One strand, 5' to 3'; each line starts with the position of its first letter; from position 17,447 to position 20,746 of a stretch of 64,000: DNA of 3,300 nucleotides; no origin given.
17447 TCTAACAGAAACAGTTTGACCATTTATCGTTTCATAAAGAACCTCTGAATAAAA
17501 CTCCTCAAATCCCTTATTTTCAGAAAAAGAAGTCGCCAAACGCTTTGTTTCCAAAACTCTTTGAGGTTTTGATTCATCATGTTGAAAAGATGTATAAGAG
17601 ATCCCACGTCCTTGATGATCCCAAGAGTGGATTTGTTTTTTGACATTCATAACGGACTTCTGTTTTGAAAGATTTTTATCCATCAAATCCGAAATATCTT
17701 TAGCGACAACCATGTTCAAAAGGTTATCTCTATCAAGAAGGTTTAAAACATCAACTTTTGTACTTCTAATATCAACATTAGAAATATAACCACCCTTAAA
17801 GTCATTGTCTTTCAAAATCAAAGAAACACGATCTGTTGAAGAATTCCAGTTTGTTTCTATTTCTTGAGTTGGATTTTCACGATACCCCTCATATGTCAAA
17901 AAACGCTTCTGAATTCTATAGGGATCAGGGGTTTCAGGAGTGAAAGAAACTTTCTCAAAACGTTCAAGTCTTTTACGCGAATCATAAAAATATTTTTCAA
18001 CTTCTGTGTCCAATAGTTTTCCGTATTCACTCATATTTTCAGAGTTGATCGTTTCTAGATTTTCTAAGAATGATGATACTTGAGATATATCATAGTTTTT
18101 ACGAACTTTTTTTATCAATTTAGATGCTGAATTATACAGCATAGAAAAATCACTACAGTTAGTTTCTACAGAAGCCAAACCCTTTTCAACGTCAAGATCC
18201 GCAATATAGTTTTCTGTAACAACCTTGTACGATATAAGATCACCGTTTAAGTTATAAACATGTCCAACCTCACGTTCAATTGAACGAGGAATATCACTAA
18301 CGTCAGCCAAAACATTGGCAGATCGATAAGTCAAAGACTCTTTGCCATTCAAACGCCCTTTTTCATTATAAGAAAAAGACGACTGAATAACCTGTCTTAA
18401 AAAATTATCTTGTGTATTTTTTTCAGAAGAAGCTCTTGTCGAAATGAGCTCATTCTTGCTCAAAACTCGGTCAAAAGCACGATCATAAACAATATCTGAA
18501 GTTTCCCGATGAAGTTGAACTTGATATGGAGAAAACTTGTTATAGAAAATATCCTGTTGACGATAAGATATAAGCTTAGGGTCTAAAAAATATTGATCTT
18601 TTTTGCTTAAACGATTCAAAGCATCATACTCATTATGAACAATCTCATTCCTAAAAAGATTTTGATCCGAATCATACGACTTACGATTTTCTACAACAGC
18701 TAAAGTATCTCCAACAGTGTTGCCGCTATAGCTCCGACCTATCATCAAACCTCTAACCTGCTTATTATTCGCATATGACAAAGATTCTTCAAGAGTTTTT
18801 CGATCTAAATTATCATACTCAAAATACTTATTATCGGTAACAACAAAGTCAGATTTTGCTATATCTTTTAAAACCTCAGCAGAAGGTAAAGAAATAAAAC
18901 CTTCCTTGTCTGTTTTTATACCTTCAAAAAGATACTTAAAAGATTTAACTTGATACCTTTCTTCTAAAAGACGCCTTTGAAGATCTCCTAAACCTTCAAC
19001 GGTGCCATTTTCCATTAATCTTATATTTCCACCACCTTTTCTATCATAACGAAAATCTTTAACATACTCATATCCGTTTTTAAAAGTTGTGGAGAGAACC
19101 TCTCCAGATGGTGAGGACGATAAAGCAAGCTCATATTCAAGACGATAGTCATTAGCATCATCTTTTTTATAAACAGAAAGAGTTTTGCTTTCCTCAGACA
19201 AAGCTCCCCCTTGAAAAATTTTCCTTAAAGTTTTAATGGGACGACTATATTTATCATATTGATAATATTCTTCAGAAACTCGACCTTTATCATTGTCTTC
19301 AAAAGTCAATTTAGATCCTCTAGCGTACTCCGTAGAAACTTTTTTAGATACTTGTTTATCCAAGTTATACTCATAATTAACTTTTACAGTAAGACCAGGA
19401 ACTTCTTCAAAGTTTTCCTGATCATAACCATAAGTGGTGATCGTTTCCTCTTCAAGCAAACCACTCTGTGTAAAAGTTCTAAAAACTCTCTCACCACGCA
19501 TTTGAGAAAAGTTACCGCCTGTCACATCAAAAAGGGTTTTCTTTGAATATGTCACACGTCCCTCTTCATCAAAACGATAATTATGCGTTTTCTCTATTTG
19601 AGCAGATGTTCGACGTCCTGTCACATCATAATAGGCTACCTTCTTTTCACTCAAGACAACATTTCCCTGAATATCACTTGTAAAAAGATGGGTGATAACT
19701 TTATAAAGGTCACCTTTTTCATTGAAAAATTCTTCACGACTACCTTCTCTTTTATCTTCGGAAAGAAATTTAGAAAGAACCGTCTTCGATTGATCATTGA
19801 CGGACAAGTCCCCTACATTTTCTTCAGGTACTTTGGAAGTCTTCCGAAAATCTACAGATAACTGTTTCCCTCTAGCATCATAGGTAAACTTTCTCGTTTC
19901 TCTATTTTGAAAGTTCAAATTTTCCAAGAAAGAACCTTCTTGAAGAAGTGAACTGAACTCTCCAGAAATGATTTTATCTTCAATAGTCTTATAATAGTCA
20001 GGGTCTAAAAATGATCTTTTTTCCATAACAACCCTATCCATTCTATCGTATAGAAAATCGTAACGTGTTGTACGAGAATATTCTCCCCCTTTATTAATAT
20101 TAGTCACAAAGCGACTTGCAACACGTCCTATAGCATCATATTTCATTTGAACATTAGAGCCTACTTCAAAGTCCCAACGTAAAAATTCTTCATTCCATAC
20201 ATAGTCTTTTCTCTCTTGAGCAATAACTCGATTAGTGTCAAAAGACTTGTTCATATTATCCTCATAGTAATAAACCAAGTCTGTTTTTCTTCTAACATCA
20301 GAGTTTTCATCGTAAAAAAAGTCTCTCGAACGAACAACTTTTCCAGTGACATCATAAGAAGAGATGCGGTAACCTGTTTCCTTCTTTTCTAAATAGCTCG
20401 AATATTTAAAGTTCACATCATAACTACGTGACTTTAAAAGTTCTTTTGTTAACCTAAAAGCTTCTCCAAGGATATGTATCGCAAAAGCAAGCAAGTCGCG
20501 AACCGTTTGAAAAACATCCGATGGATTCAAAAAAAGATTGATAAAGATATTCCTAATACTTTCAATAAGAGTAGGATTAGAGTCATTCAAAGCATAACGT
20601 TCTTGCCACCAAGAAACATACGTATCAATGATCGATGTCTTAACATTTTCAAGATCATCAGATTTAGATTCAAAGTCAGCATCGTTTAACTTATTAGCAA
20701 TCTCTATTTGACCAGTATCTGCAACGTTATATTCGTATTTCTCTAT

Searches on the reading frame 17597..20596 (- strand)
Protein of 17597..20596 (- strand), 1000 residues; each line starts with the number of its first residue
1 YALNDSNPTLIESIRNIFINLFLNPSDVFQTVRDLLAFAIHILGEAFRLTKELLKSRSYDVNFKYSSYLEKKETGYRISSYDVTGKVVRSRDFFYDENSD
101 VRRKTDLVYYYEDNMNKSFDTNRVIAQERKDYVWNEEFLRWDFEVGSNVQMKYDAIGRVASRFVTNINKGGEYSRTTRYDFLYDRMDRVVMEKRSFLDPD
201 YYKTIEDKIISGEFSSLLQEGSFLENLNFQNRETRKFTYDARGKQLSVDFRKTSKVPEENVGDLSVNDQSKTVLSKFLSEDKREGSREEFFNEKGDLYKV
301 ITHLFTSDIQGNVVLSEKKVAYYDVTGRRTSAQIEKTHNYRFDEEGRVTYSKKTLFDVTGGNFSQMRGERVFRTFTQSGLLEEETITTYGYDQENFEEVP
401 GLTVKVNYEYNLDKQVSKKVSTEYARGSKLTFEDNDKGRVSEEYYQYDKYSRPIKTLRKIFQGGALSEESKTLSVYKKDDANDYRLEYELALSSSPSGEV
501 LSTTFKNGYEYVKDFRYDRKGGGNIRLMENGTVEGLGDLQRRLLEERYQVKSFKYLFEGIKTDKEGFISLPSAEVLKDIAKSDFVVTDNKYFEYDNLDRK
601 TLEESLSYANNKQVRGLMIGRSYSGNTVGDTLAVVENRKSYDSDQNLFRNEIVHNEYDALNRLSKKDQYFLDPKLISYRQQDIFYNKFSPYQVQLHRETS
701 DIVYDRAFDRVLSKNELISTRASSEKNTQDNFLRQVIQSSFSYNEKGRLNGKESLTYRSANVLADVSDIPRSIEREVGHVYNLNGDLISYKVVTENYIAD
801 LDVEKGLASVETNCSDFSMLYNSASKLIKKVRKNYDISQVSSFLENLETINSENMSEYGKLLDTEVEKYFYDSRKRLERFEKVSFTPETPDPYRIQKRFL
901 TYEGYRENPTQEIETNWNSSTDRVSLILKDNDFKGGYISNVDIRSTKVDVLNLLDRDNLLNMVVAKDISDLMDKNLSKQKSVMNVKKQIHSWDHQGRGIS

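Call 87: search_protein_families(library=pfam, proteins=[window:17597-20596:-], max_evalue=1)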
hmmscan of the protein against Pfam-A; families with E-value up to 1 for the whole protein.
window:17597-20596:- (1000 aa): 1 family
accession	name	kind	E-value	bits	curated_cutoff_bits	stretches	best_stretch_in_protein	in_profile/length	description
PF18692.7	DUF5640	-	0.41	11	28.5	1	234-268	33-65/85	Family of unknown function (DUF5640)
